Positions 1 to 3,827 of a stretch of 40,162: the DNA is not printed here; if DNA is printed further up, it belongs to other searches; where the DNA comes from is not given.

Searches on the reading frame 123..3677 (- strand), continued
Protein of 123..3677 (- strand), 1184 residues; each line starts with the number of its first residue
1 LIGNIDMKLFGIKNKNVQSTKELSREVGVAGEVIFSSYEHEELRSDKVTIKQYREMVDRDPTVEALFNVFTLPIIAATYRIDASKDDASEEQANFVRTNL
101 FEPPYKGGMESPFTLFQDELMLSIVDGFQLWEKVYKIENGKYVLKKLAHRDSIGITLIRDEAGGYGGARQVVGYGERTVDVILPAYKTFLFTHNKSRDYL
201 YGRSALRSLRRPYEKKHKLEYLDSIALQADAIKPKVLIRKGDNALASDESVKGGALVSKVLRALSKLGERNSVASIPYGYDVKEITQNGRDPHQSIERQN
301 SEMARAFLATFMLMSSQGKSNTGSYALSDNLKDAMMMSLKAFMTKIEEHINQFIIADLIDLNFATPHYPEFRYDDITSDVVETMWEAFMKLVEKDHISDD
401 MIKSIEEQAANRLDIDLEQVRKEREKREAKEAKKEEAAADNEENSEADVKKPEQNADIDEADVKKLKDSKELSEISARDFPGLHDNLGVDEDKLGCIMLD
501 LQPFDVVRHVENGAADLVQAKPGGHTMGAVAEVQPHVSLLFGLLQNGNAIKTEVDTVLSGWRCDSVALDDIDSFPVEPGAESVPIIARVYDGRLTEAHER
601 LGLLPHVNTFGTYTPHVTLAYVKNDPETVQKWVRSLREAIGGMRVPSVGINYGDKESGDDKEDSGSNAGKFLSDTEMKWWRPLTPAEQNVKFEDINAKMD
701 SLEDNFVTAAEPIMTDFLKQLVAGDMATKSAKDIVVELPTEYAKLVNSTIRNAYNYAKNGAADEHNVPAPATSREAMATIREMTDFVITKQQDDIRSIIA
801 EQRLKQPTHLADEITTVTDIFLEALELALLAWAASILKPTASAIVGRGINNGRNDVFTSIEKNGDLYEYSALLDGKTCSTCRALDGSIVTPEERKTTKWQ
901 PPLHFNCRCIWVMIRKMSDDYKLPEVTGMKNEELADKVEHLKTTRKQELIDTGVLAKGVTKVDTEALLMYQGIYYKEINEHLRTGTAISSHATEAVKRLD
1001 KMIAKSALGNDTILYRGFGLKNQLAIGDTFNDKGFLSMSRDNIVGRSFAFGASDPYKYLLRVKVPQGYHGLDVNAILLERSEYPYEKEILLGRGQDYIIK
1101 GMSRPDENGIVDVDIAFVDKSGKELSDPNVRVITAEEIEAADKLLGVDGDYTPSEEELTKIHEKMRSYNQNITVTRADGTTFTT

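Call 8: find_homologous_proteins(query=window:123-3677:-)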
Query window:123-3677:- (1184 aa): 333 proteins with E <= 0.001 among 8000 candidates; the best 120 are listed.
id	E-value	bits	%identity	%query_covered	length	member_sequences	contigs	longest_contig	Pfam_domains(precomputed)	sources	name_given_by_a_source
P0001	0.0e+0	2259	90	95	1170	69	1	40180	PF06074.19,PF03496.21,PF04233.20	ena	-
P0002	0.0e+0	2234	89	95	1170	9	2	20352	PF06074.19,PF03496.21,PF04233.20,PF13563.13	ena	-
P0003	0.0e+0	1703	97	39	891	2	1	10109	PF06074.19,PF03496.21,PF04233.20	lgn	-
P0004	0.0e+0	1549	60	99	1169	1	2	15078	PF06074.19,PF03496.21,PF04233.20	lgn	-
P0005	0.0e+0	1320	61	81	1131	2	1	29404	PF06074.19,PF04233.20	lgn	-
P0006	0.0e+0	1267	60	80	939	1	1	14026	PF06074.19,PF04233.20,PF13563.13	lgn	-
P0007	0.0e+0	1231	59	79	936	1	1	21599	PF06074.19,PF04233.20,PF13563.13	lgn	-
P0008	0.0e+0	1229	60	78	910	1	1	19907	PF06074.19,PF04233.20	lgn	-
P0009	0.0e+0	1208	58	78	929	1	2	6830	PF06074.19,PF04233.20,PF13563.13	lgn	-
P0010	0.0e+0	1197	58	78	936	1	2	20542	PF06074.19,PF04233.20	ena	-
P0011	0.0e+0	1187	58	77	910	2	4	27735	PF06074.19,PF04233.20,PF13563.13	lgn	-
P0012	0.0e+0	1177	57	79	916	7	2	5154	PF06074.19,PF04233.20,PF13563.13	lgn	-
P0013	0.0e+0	1176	57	79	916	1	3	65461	PF06074.19,PF04233.20,PF13563.13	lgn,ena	-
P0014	0.0e+0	1171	58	79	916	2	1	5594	PF06074.19,PF04233.20,PF13563.13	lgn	-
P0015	0.0e+0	1171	57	79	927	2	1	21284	PF06074.19,PF04233.20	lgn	-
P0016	0.0e+0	1151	57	81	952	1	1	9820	PF06074.19,PF04233.20,PF13563.13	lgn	-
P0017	0.0e+0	1076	55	77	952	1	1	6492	PF06074.19,PF04233.20,PF13563.13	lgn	-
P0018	0.0e+0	1060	53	77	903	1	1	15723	PF06074.19,PF04233.20,PF13563.13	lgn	-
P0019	0.0e+0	1055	71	35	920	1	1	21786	PF06074.19,PF04233.20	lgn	-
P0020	0.0e+0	1053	54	77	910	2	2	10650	PF06074.19,PF13563.13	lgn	-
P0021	7.9e-296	1003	54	77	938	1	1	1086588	PF06074.19,PF04233.20,PF13563.13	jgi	jgi:2'-5' RNA ligase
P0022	1.1e-289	982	49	78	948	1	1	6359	PF06074.19,PF13563.13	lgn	-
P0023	4.1e-263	894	43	88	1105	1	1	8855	PF06074.19,PF04233.20,PF13563.13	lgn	-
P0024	2.6e-262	892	50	77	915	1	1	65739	PF06074.19,PF02834.23,PF04233.20,PF13563.13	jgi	jgi:2'-5' RNA ligase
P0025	3.0e-262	892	66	36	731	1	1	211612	PF06074.19,PF04233.20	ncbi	-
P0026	7.6e-261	887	45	43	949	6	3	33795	PF06074.19,PF03496.21,PF04233.20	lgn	-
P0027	1.0e-247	843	46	77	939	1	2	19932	PF06074.19,PF02834.23,PF13563.13,PF23474.2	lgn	-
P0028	6.6e-241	821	43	77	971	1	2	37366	PF06074.19,PF04233.20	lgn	-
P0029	6.6e-216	738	54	36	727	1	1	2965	PF06074.19,PF04233.20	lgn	-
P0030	4.2e-215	735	52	36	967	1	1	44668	PF21919.3,PF06074.19,PF03496.21,PF04233.20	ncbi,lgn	-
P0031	1.1e-214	734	49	40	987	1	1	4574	PF21919.3,PF06074.19,PF03496.21,PF04233.20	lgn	-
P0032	1.3e-214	734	49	41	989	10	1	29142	PF21919.3,PF06074.19,PF03496.21,PF04233.20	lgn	-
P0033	1.8e-214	733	53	35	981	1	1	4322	PF21919.3,PF06074.19,PF03496.21,PF04233.20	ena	-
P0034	2.3e-214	733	54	35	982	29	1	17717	PF21919.3,PF06074.19,PF03496.21,PF04233.20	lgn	-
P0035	5.0e-214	732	52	37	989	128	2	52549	PF21919.3,PF06074.19,PF03496.21,PF04233.20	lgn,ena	-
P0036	1.9e-213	730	54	35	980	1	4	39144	PF21919.3,PF06074.19,PF03496.21,PF04233.20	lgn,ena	-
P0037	4.1e-213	729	54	35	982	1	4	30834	PF21919.3,PF06074.19,PF03496.21,PF04233.20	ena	-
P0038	4.2e-213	729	54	35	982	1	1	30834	PF21919.3,PF06074.19,PF03496.21,PF04233.20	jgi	jgi:hypothetical protein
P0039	1.4e-212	727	54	35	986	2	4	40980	PF21919.3,PF06074.19,PF03496.21,PF04233.20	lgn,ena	-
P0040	1.7e-212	727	52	37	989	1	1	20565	PF21919.3,PF06074.19,PF03496.21,PF04233.20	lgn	-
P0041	2.5e-212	726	53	35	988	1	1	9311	PF21919.3,PF06074.19,PF03496.21,PF04233.20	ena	-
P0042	2.5e-212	726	53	35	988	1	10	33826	PF21919.3,PF06074.19,PF03496.21,PF04233.20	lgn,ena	-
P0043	2.6e-212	726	56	34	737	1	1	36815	PF06074.19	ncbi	-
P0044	2.8e-212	726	53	35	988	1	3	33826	PF21919.3,PF06074.19,PF03496.21,PF04233.20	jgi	jgi:hypothetical protein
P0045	4.2e-212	725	53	35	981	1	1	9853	PF06074.19,PF03496.21,PF04233.20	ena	-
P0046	7.3e-212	725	51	37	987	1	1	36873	PF21919.3,PF06074.19,PF03496.21,PF04233.20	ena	-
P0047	7.8e-212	725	53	35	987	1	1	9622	PF21919.3,PF06074.19,PF03496.21,PF04233.20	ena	-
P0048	8.0e-212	725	53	35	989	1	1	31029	PF21919.3,PF06074.19,PF03496.21,PF04233.20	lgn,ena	-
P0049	8.9e-212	724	53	35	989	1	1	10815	PF06074.19,PF03496.21,PF04233.20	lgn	-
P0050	9.8e-212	724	48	41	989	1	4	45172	PF21919.3,PF06074.19,PF03496.21,PF04233.20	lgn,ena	-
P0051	1.3e-211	724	53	35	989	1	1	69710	PF21919.3,PF06074.19,PF03496.21,PF04233.20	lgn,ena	-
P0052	1.5e-211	724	52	37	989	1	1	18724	PF21919.3,PF06074.19,PF03496.21,PF04233.20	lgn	-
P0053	1.6e-211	724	53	35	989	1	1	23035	PF06074.19,PF03496.21,PF04233.20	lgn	-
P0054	2.2e-211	723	53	35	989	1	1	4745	PF21919.3,PF06074.19,PF03496.21,PF04233.20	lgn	-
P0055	2.2e-211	723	53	35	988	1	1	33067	PF21919.3,PF06074.19,PF03496.21,PF04233.20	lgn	-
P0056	2.7e-211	723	54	34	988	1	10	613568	PF21919.3,PF06074.19,PF03496.21,PF04233.20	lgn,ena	-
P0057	2.8e-211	723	53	36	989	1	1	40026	PF21919.3,PF06074.19,PF03496.21,PF04233.20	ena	-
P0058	4.2e-211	722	53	35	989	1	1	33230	PF21919.3,PF06074.19,PF03496.21,PF04233.20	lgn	-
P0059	4.5e-211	722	49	41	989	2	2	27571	PF06074.19,PF03496.21,PF04233.20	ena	-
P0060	1.1e-210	721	53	35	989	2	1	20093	PF06074.19,PF03496.21,PF04233.20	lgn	-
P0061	1.4e-210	720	51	37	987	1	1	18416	PF21919.3,PF06074.19,PF03496.21,PF04233.20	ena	-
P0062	1.6e-210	720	51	37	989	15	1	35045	PF21919.3,PF06074.19,PF03496.21,PF04233.20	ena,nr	nr:MAG TPA: Portal protein [Caudoviricetes sp.]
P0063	1.8e-210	720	53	35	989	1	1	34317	PF21919.3,PF06074.19,PF03496.21,PF04233.20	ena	-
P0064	1.9e-210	720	51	37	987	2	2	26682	PF21919.3,PF06074.19,PF03496.21,PF04233.20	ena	-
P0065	2.5e-210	720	51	37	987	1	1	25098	PF21919.3,PF06074.19,PF03496.21,PF04233.20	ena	-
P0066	2.7e-210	719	49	40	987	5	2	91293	PF21919.3,PF06074.19,PF03496.21,PF04233.20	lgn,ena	-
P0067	3.6e-210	719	53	35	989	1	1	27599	PF21919.3,PF06074.19,PF03496.21,PF04233.20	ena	-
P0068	4.2e-210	719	51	36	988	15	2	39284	PF21919.3,PF06074.19,PF03496.21,PF04233.20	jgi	jgi:hypothetical protein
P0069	5.4e-210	718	54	34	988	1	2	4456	PF21919.3,PF06074.19,PF03496.21,PF04233.20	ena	-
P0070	6.4e-210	718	48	41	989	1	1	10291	PF21919.3,PF06074.19,PF03496.21,PF04233.20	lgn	-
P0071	6.4e-210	718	52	35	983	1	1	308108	PF21919.3,PF06074.19,PF03496.21,PF04233.20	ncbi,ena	-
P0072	7.9e-210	718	53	35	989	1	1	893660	PF21919.3,PF06074.19,PF03496.21,PF04233.20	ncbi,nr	ncbi:hypothetical protein FBF26_01525 [Candidatus Saccharibacteria bacterium oral taxon 488]|nr:hypo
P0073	8.5e-210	718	54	34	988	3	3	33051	PF21919.3,PF06074.19,PF03496.21,PF04233.20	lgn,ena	-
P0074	1.3e-209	717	53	35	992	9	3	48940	PF21919.3,PF06074.19,PF03496.21,PF04233.20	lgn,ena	-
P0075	1.5e-209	717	51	37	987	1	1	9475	PF21919.3,PF06074.19,PF03496.21,PF04233.20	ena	-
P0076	5.3e-209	715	53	35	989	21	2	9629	PF06074.19,PF03496.21,PF04233.20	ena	-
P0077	5.9e-209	715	53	35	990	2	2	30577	PF21919.3,PF06074.19,PF03496.21,PF04233.20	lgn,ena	-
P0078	1.1e-208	714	51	37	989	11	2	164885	PF21919.3,PF06074.19,PF03496.21,PF04233.20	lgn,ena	-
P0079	1.5e-208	714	53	35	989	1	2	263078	PF21919.3,PF06074.19,PF03496.21,PF04233.20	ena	-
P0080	2.3e-208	713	53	35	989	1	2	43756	PF21919.3,PF06074.19,PF03496.21,PF04233.20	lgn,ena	-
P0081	8.4e-208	711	48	41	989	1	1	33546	PF21919.3,PF06074.19,PF03496.21,PF04233.20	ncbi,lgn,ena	-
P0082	2.7e-207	710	52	36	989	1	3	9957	PF21919.3,PF06074.19,PF03496.21,PF04233.20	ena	-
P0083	6.3e-207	708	53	35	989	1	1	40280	PF21919.3,PF06074.19,PF03496.21,PF04233.20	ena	-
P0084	6.5e-207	708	58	35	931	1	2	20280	PF06074.19,PF03496.21,PF04233.20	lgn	-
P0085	6.9e-207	708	49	40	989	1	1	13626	PF21919.3,PF06074.19,PF03496.21,PF04233.20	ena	-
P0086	1.0e-206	708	49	40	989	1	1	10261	PF21919.3,PF06074.19,PF03496.21,PF04233.20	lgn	-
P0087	3.6e-206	706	51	37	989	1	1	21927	PF21919.3,PF06074.19,PF03496.21,PF04233.20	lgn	-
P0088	7.4e-197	675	50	41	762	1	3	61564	PF21919.3,PF06074.19,PF04233.20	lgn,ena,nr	nr:MAG TPA: Portal protein [Caudoviricetes sp.]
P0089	4.7e-195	669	54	35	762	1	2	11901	PF21919.3,PF06074.19,PF04233.20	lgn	-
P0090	6.7e-195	669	54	35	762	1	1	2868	PF21919.3,PF06074.19,PF04233.20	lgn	-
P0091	7.6e-195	668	54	36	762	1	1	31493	PF21919.3,PF06074.19,PF04233.20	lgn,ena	-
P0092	1.1e-194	668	54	35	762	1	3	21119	PF21919.3,PF06074.19,PF04233.20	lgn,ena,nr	nr:MAG TPA: Portal protein [Caudoviricetes sp.]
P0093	1.2e-194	668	54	35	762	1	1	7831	PF21919.3,PF06074.19,PF04233.20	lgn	-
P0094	2.3e-194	667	54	35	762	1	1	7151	PF21919.3,PF06074.19,PF04233.20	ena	-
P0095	5.0e-194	666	54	35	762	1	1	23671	PF21919.3,PF06074.19,PF04233.20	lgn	-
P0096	8.6e-189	648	54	36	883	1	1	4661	PF06074.19,PF04233.20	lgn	-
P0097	1.1e-188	648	54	35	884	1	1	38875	PF21919.3,PF06074.19,PF04233.20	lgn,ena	-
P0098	1.8e-188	647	54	36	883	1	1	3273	PF06074.19,PF04233.20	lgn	-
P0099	2.3e-188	647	50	41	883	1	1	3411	PF21919.3,PF06074.19,PF04233.20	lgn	-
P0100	2.3e-188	647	54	35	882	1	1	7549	PF21919.3,PF06074.19,PF04233.20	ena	-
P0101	3.1e-188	646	54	36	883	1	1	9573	PF06074.19,PF04233.20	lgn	-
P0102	4.1e-188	646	54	35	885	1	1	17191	PF21919.3,PF06074.19,PF04233.20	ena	-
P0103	4.2e-188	646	54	36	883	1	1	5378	PF21919.3,PF06074.19,PF04233.20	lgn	-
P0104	4.2e-188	646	54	36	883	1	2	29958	PF21919.3,PF06074.19,PF04233.20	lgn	-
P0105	4.4e-188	646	54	36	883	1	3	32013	PF21919.3,PF06074.19,PF04233.20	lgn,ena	-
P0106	5.4e-188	646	50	41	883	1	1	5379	PF21919.3,PF06074.19,PF04233.20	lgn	-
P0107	6.6e-188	645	53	36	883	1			PF21919.3,PF06074.19,PF04233.20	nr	nr:MAG TPA: Portal protein [Caudoviricetes sp.]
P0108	6.6e-188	645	54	35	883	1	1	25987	PF21919.3,PF06074.19,PF04233.20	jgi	-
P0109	6.6e-188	645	54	36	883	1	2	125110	PF21919.3,PF06074.19,PF04233.20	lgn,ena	-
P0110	7.4e-188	645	55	35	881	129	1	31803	PF06074.19,PF04233.20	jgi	-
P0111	9.6e-188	645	52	39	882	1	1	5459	PF21919.3,PF06074.19,PF04233.20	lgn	-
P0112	1.4e-187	644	54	36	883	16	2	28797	PF21919.3,PF06074.19,PF04233.20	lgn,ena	-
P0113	1.4e-187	644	50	41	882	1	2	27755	PF21919.3,PF06074.19,PF04233.20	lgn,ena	-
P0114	1.7e-187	644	52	39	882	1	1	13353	PF21919.3,PF06074.19,PF04233.20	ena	-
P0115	1.8e-187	644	54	36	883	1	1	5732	PF21919.3,PF06074.19,PF04233.20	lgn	-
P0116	3.0e-187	643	54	36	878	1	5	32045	PF21919.3,PF06074.19,PF04233.20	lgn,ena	-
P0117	3.2e-187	643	54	35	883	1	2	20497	PF21919.3,PF06074.19,PF04233.20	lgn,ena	-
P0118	4.0e-187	643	54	35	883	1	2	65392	PF21919.3,PF06074.19,PF04233.20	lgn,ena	-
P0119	4.6e-187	643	54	35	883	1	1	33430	PF21919.3,PF06074.19,PF04233.20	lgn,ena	-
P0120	4.9e-187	642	54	35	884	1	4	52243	PF21919.3,PF06074.19,PF04233.20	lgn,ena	-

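Call 11: search_protein_families(library=pfam, proteins=[P0072, P0004, P0021, P0088, P0110, P0005, P0023, P0027], max_evalue=0.01)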
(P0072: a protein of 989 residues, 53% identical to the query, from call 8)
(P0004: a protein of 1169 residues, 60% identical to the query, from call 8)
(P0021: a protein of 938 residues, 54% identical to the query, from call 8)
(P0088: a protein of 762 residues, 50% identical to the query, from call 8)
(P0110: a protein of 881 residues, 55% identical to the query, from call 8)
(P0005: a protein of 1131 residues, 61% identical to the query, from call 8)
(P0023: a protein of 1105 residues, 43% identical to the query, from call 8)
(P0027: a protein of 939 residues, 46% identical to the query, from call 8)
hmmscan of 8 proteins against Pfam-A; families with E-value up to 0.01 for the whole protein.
P0072 (989 aa): 4 families
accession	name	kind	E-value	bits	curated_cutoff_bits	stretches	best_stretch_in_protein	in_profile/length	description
PF06074.18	Portal_Mu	-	1.3e-31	110.6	23.9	1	46-385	4-321/336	Portal protein of Mu bacteriophage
PF03496.20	ADPrib_exo_Tox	-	9.7e-12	45.1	23.4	1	757-904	15-178/196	ADP-ribosyltransferase exoenzyme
PF04233.19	Phage_Mu_F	-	3.9e-09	37.7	29.6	1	661-710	59-110/112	Phage Mu protein F like protein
PF21919.2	P23-45_portal_barrel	-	3.5e-08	32.9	27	1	46-398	59-410/448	Phage P23-45 portal protein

P0004 (1169 aa): 4 families
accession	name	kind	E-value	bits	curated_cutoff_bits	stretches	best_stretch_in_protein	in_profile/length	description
PF06074.18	Portal_Mu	-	2.6e-24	86.6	23.9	1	66-410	4-328/336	Portal protein of Mu bacteriophage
PF03496.20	ADPrib_exo_Tox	-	1.7e-12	47.5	23.4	1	950-1095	17-179/196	ADP-ribosyltransferase exoenzyme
PF04233.19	Phage_Mu_F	-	1e-08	36.3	29.6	1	831-901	39-110/112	Phage Mu protein F like protein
PF13563.12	2_5_RNA_ligase2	-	0.00013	22.5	27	1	521-628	20-129/152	2'-5' RNA ligase superfamily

P0021 (938 aa): 3 families
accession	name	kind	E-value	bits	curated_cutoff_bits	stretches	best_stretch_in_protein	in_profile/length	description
PF06074.18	Portal_Mu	-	1e-27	97.8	23.9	1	53-397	2-325/336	Portal protein of Mu bacteriophage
PF13563.12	2_5_RNA_ligase2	-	3.4e-08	34.1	27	1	499-619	14-125/152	2'-5' RNA ligase superfamily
PF04233.19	Phage_Mu_F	-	1.2e-05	26.4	29.6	1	828-905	34-111/112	Phage Mu protein F like protein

P0088 (762 aa): 3 families
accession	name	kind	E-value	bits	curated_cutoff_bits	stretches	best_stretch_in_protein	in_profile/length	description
PF06074.18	Portal_Mu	-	7.9e-33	114.6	23.9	1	43-382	4-321/336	Portal protein of Mu bacteriophage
PF21919.2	P23-45_portal_barrel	-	1.2e-10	41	27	1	40-395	56-410/448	Phage P23-45 portal protein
PF04233.19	Phage_Mu_F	-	1.3e-09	39.2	29.6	1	650-702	56-110/112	Phage Mu protein F like protein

P0110 (881 aa): 2 families
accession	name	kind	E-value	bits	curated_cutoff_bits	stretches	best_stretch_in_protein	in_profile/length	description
PF06074.18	Portal_Mu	-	3.2e-32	112.6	23.9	1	43-382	4-321/336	Portal protein of Mu bacteriophage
PF04233.19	Phage_Mu_F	-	1.7e-11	45.2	29.6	1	650-702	56-110/112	Phage Mu protein F like protein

P0005 (1131 aa): 4 families
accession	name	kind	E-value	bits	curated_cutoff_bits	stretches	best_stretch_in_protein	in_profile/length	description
PF06074.18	Portal_Mu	-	3.5e-26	92.8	23.9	1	64-408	2-326/336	Portal protein of Mu bacteriophage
PF04233.19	Phage_Mu_F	-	2.7e-07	31.8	29.6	1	848-913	44-110/112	Phage Mu protein F like protein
PF13563.12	2_5_RNA_ligase2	-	0.00014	22.3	27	1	522-641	15-131/152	2'-5' RNA ligase superfamily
PF02834.22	LigT_PEase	-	0.0006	20.4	23.3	1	597-648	14-71/87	LigT like Phosphoesterase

P0023 (1105 aa): 4 families
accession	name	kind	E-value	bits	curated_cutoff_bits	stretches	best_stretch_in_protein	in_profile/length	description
PF06074.18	Portal_Mu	-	2e-32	113.3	23.9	1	44-396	4-328/336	Portal protein of Mu bacteriophage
PF04233.19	Phage_Mu_F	-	1.8e-07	32.3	29.6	1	832-881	60-110/112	Phage Mu protein F like protein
PF13563.12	2_5_RNA_ligase2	-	5.8e-07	30.1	27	1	495-608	21-125/152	2'-5' RNA ligase superfamily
PF02834.22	LigT_PEase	-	0.0051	17.4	23.3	0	569-615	13-60/87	LigT like Phosphoesterase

P0027 (939 aa): 5 families
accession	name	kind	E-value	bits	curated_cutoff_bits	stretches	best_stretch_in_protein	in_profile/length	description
PF06074.18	Portal_Mu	-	8.1e-31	108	23.9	1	55-393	4-322/336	Portal protein of Mu bacteriophage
PF13563.12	2_5_RNA_ligase2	-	5.8e-08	33.4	27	1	519-613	27-123/152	2'-5' RNA ligase superfamily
PF23474.1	Acb1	-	7.3e-06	26.2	27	1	553-610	62-116/144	Anti-CBASS protein Acb1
PF02834.22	LigT_PEase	-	2.4e-05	24.9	23.3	1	574-632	8-73/87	LigT like Phosphoesterase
PF04233.19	Phage_Mu_F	-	0.00022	22.4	29.6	1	829-905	34-110/112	Phage Mu protein F like protein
